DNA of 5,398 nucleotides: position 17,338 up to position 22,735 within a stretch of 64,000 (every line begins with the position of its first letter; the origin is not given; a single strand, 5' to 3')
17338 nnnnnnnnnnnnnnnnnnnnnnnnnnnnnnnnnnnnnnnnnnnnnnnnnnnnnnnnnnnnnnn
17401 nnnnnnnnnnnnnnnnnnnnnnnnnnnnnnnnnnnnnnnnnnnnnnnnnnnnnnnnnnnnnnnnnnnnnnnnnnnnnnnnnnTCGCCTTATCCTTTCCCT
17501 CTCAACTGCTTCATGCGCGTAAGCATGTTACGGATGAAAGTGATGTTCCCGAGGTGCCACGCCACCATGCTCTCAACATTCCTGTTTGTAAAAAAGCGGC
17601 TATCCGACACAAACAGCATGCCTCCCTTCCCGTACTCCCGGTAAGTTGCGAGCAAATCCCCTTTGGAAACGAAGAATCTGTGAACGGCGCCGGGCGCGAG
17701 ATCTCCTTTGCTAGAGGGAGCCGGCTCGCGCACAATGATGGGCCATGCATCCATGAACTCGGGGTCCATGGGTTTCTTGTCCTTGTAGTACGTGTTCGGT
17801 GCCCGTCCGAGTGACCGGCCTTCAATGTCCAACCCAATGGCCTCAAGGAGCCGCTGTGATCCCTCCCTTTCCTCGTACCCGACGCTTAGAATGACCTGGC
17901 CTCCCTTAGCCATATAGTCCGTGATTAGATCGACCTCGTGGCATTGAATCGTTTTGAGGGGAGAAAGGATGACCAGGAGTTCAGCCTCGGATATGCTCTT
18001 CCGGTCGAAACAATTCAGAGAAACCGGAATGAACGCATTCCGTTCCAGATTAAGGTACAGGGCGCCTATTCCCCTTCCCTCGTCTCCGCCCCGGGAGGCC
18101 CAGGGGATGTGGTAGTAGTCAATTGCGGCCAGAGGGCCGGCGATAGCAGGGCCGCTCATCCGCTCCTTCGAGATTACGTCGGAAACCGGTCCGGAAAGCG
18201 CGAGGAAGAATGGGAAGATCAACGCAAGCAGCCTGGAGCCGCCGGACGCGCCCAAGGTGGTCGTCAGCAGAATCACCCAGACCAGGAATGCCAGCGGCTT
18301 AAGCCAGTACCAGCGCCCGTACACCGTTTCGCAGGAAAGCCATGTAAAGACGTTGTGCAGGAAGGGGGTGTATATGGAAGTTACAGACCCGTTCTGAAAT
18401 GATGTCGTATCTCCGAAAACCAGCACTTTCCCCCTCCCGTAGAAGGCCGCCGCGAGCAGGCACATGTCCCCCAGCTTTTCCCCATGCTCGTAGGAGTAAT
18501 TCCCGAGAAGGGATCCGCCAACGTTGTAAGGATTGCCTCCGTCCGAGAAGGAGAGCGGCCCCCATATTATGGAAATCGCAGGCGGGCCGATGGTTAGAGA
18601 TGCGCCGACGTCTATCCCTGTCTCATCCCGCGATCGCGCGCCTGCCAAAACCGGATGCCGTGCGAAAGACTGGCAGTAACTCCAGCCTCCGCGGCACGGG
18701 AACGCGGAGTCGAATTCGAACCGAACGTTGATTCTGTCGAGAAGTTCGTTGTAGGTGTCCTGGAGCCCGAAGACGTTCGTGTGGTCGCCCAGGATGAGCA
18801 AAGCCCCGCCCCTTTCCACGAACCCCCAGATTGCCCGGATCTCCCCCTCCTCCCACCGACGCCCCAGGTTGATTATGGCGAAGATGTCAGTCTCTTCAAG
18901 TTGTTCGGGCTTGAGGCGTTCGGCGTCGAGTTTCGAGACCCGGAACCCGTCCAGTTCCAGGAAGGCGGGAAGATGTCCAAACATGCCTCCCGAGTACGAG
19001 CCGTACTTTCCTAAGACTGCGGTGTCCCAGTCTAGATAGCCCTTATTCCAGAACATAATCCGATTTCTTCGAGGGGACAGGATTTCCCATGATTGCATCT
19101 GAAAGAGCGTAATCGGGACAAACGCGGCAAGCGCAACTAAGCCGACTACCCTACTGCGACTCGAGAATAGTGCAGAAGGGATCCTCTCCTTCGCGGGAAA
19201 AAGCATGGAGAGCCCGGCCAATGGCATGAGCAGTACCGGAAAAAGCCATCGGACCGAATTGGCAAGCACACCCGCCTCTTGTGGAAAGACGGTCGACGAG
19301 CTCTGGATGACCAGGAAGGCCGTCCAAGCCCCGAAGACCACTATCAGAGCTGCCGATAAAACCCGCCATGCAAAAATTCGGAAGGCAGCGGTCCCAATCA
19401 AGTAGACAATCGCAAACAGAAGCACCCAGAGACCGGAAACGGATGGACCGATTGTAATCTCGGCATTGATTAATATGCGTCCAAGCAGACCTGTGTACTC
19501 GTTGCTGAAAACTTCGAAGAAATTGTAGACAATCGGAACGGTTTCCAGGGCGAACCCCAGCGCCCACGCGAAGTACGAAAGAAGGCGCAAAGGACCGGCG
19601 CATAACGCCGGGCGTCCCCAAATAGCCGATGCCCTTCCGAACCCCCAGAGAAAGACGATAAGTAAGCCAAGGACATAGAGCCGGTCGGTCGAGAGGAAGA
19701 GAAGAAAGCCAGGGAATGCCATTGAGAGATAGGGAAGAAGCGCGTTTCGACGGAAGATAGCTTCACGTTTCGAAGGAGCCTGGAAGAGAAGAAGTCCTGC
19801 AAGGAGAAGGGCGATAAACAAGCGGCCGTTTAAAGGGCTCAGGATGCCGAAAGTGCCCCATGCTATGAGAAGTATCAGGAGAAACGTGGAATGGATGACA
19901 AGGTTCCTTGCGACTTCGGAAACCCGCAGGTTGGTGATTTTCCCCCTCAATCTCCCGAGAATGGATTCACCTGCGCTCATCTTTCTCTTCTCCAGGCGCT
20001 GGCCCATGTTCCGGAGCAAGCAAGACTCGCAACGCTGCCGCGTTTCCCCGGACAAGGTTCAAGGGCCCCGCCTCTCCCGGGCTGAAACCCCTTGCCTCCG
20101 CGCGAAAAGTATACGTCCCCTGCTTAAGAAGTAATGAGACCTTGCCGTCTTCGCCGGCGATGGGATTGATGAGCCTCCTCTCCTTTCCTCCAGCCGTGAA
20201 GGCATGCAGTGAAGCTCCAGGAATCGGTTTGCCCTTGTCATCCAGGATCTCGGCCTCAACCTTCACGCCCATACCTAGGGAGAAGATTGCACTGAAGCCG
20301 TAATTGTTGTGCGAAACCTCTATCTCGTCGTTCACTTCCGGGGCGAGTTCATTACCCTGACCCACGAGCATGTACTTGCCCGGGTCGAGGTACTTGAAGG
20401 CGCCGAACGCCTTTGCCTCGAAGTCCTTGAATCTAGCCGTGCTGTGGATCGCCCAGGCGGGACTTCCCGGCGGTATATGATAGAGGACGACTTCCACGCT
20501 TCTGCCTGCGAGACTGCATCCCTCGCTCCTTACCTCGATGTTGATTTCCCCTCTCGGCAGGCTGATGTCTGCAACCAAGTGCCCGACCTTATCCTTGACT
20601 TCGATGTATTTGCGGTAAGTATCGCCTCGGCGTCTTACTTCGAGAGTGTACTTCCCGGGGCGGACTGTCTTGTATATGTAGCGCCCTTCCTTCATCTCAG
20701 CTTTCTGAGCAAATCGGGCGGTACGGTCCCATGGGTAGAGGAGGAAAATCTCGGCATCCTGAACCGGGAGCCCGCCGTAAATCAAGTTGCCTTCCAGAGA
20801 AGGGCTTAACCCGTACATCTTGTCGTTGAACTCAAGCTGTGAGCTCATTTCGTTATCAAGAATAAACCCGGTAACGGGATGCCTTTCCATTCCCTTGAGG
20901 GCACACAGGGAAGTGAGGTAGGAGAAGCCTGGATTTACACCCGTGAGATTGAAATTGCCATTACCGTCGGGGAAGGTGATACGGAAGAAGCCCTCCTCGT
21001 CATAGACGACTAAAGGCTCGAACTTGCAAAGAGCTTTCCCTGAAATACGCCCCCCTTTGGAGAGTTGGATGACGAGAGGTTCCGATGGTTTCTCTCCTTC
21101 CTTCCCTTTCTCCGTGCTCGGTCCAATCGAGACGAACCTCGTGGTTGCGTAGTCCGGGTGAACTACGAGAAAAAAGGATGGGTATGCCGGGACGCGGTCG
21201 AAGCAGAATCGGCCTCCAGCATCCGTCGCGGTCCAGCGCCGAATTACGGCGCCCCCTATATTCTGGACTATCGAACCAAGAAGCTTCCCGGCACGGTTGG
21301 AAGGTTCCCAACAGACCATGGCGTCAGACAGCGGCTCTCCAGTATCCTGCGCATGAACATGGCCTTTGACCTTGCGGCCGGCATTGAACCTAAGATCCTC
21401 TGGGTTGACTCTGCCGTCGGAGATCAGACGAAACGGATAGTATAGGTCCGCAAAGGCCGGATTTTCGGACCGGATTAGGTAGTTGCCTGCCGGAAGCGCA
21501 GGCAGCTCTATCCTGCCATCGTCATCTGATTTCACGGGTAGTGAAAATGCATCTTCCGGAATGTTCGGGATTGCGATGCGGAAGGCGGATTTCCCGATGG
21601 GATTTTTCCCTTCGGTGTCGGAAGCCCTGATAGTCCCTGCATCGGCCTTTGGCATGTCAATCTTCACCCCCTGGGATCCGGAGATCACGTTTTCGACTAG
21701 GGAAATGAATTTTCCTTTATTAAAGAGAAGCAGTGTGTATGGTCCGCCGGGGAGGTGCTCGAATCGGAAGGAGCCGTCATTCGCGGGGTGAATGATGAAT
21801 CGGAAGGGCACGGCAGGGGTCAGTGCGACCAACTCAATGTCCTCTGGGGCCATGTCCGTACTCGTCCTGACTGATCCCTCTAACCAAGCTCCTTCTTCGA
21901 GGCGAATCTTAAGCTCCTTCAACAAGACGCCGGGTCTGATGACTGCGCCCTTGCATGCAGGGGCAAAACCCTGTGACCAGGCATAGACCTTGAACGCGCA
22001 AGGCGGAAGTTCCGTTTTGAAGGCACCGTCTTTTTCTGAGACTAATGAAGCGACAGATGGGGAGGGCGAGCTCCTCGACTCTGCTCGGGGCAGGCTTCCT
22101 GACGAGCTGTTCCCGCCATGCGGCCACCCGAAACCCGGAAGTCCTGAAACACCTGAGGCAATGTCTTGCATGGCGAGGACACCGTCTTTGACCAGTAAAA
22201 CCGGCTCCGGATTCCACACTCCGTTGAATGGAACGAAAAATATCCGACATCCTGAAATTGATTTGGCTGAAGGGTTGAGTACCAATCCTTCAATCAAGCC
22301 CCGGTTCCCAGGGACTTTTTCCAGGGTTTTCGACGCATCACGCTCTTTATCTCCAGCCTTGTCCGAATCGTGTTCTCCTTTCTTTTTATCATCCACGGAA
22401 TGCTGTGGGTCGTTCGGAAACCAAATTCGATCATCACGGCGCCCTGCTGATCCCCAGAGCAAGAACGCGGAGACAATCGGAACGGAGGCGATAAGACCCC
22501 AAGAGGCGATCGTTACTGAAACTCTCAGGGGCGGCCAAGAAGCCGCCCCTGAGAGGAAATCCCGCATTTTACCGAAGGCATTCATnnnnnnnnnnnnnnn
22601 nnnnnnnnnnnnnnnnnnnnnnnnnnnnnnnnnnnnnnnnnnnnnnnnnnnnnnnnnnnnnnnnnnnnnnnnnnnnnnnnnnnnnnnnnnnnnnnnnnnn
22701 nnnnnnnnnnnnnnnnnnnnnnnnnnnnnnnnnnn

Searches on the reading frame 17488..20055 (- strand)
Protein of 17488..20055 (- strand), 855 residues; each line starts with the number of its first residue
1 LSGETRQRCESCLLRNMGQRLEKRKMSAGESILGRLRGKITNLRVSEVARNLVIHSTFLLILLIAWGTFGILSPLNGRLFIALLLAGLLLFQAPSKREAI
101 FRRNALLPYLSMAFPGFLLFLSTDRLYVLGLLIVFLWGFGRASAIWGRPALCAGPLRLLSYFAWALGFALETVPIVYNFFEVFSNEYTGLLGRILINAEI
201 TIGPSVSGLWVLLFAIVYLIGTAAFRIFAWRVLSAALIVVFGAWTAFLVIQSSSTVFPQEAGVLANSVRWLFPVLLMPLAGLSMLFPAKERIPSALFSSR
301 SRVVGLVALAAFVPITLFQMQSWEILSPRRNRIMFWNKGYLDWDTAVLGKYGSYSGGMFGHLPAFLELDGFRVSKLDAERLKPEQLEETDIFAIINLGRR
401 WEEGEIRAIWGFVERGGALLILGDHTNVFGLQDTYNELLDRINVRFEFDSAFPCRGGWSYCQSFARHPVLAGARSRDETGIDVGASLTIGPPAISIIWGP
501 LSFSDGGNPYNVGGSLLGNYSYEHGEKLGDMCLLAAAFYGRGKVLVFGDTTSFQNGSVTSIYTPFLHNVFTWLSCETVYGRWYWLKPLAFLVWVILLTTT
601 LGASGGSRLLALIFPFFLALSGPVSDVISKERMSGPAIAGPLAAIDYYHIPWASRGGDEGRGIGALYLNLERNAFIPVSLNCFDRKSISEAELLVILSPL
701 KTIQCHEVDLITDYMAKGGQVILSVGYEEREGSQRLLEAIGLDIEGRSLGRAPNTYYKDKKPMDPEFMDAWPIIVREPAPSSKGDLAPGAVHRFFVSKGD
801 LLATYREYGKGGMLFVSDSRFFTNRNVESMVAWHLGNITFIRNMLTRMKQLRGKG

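Call 14: search_protein_families(library=pfam, proteins=[window:17488-20055:-], max_evalue=0.01)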
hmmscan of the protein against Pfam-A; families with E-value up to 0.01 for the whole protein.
window:17488-20055:- (855 aa): 3 families
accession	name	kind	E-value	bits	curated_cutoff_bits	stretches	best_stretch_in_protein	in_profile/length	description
PF14258.12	DUF4350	-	9.7e-10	39.4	30.4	1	364-558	14-168/181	Domain of unknown function (DUF4350)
PF09822.16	ABC_transp_aux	-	7.6e-07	29.1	34.7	0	371-447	29-115/288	ABC-type uncharacterized transport system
PF23355.1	IFT52_GIFT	-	3.1e-06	26.9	27.2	0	683-751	38-110/246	IFT52 GIFT domain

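Call 77: search_protein_families(library=ncbifam, proteins=[window:17488-20055:-], max_evalue=0.01)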
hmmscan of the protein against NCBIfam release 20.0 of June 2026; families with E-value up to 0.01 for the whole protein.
window:17488-20055:- (855 aa): 0 families

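Call 80: find_related_loci(query=A5, collection=metagenome_contigs, flank=10000)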
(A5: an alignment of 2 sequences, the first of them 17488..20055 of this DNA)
Query A5 (855 aa) in metagenome_contigs; peptide patterns used: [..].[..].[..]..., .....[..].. (x = any residue, [..] = any of these).
173 stretches matched a pattern; 6 encode a relative of the query (tblastn E <= 1e-3); 6 distinct loci.
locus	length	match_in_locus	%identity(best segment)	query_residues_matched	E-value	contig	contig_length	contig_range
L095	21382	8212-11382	36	333-847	9e-87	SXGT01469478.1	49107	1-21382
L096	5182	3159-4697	35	332-847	6e-86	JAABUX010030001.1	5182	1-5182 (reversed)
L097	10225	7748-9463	34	282-852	2e-83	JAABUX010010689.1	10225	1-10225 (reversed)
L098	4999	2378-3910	35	333-847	3e-83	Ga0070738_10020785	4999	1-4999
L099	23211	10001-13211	35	328-847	4e-84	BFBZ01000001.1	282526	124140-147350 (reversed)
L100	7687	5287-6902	35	289-847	2e-66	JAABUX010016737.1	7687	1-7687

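Call 84: search_protein_families(library=pfam, proteins=[L095:3046-4866:+, L095:6219-7340:+, L095:1145-2992:+, L099:7958-9082:+, L097:3111-4289:+, L095:12408-13316:+], max_evalue=0.01)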
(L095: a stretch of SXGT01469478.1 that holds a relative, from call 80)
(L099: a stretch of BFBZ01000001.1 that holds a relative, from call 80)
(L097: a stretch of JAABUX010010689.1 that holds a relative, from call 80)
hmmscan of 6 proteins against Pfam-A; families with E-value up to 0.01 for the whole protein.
L095:3046-4866:+ (607 aa): 4 families
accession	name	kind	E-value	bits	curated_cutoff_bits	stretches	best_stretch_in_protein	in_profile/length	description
PF13620.12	CarboxypepD_reg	-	5.7e-16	59.1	32.3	2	102-199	2-82/82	Carboxypeptidase regulatory-like domain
PF13715.12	CarbopepD_reg_2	-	0.0003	21.2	32.2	0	148-197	27-75/88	CarboxypepD_reg-like domain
PF14686.12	fn3_3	-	0.00031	20.9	24.4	0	149-192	29-73/75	Polysaccharide lyase family 4, domain II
PF17210.9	SdrD_B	-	0.0063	17.1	29.7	0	147-173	40-66/112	SdrD B-like domain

L095:6219-7340:+ (374 aa): 0 families

L095:1145-2992:+ (616 aa): 2 families
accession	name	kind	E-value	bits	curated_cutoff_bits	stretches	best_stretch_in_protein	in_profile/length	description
PF13231.12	PMT_2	-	2.2e-06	28.4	26.1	1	151-243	31-123/160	Dolichyl-phosphate-mannose-protein mannosyltransferase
PF03901.23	Glyco_transf_22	-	0.0041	16.8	23.8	1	361-460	257-354/414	Alg9-like mannosyltransferase family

L099:7958-9082:+ (375 aa): 0 families

L097:3111-4289:+ (393 aa): 0 families

L095:12408-13316:+ (303 aa): 11 families
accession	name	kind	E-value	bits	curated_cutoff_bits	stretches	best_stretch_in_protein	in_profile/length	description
PF00326.27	Peptidase_S9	-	4.4e-12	46.4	22.6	2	220-273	143-196/213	Prolyl oligopeptidase family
PF02230.22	Abhydrolase_2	-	9.1e-09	35.9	23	1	166-275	95-210/217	Phospholipase/Carboxylesterase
PF01738.24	DLH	-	8.2e-08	32.5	21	1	162-265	83-187/217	Dienelactone hydrolase family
PF12146.15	Hydrolase_4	-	3.8e-07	30.1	27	1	162-208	64-108/239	Serine aminopeptidase, S33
PF00561.26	Abhydrolase_1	-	6.3e-07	29.7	25.8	1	94-209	1-102/245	alpha/beta hydrolase fold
PF10503.15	Esterase_PHB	-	0.00017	21.3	23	1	79-210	2-131/219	Esterase PHB depolymerase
PF12697.13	Abhydrolase_6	-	0.00062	20.9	26.3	1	96-226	1-106/217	Alpha/beta hydrolase family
PF00756.26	Esterase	-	0.00086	19.6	22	1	154-204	92-143/251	Putative esterase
PF02129.25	Peptidase_S15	-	0.0027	17.9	23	1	169-241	88-164/262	X-Pro dipeptidyl-peptidase (S15 family)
PF08840.17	BAAT_C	-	0.0038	17.7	20.9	0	167-211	12-56/210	BAAT / Acyl-CoA thioester hydrolase C terminal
PF12740.14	PETase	-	0.0067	16.3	28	1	173-268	122-215/263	PET hydrolase-like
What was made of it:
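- A PMT_2-type glycosyltransferase lies upstream in L095 (call 84).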

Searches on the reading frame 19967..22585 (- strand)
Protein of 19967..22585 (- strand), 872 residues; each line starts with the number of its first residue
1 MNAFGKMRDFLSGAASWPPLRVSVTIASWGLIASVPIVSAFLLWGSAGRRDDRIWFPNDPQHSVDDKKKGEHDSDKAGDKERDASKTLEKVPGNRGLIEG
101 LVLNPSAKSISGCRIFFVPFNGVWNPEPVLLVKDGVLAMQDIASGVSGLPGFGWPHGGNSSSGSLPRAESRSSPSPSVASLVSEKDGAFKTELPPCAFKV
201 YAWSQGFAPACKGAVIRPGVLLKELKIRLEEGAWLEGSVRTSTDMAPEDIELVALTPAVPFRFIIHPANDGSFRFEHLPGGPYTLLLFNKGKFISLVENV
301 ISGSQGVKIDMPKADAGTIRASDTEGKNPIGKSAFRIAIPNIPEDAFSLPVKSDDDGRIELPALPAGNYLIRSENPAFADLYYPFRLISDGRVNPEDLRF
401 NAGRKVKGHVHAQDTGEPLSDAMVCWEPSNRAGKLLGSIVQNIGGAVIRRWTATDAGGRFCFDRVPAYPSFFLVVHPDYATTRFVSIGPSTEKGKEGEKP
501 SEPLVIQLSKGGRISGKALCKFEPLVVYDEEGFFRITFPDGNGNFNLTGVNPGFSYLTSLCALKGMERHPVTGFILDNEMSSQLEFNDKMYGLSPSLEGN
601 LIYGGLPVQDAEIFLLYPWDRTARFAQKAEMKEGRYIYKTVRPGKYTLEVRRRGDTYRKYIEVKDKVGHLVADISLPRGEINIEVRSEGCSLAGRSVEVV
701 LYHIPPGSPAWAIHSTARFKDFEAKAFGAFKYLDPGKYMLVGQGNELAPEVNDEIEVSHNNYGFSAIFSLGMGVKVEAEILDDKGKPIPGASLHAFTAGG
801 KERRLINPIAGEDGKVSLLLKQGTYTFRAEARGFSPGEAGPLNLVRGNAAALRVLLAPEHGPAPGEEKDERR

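Call 4: search_protein_families(library=pfam, proteins=[window:19967-22585:-], max_evalue=1)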
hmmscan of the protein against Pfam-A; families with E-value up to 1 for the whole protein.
window:19967-22585:- (872 aa): 12 families
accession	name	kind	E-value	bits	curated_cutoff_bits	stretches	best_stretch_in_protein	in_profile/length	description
PF13620.12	CarboxypepD_reg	-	1.9e-27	95.9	32.3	3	778-855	4-80/82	Carboxypeptidase regulatory-like domain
PF13715.12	CarbopepD_reg_2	-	1.1e-05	25.8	32.2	0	781-838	6-59/88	CarboxypepD_reg-like domain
PF23193.1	NOMO_3rd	-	2.2e-05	24.9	27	1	269-287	66-84/120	NOMO third transthyretin-like domain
PF14686.12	fn3_3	-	3.7e-05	23.9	24.4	0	269-300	33-64/75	Polysaccharide lyase family 4, domain II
PF09430.16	EMC7_beta-sandw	-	5.1e-05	23.9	26.6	0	266-286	24-44/122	ER membrane protein complex subunit 7, beta-sandwich domain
PF17802.7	SpaA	-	6.1e-05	23.5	23.1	0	323-372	9-57/91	Prealbumin-like fold domain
PF10670.15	DUF4198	-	8.6e-05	23.2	34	0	784-832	156-208/209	Domain of unknown function (DUF4198)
PF07495.19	Y_Y_Y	-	0.00046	20.5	26.6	0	635-653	29-47/65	Y_Y_Y domain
PF11008.14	DUF2846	-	0.0098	16.4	34.3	1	629-666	34-69/92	Protein of unknown function (DUF2846)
PF23623.1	GBD_IRG7_N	-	0.094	13.3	27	0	629-662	57-90/95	IRG7 N-terminal galactose binding domain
PF17210.9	SdrD_B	-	0.1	13.2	29.7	0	629-652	43-66/112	SdrD B-like domain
PF24421.1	Ig_J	-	0.29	11.7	29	0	620-653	52-85/104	Tip attachment protein J, Ig-like domain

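Call 5: search_protein_families(library=ncbifam, proteins=[window:19967-22585:-], max_evalue=1)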
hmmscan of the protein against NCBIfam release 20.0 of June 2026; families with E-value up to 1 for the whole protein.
window:19967-22585:- (872 aa): 1 family
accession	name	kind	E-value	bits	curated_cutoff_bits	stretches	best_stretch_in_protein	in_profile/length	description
TIGR02422.1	protocat_beta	equivalog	0.16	11.7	296.4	0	632-648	116-132/220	protocatechuate 3,4-dioxygenase subunit beta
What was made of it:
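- On Big_13 / Ca_tandemer Ig-like repeat adhesins: Calls 4 and 5.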

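Call 73: find_encoding_contigs(protein=window:19967-22585:-, flank=3000, max_places=2)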
Protein window:19967-22585:- (872 aa): no gene with exactly this product is on record in the collection.
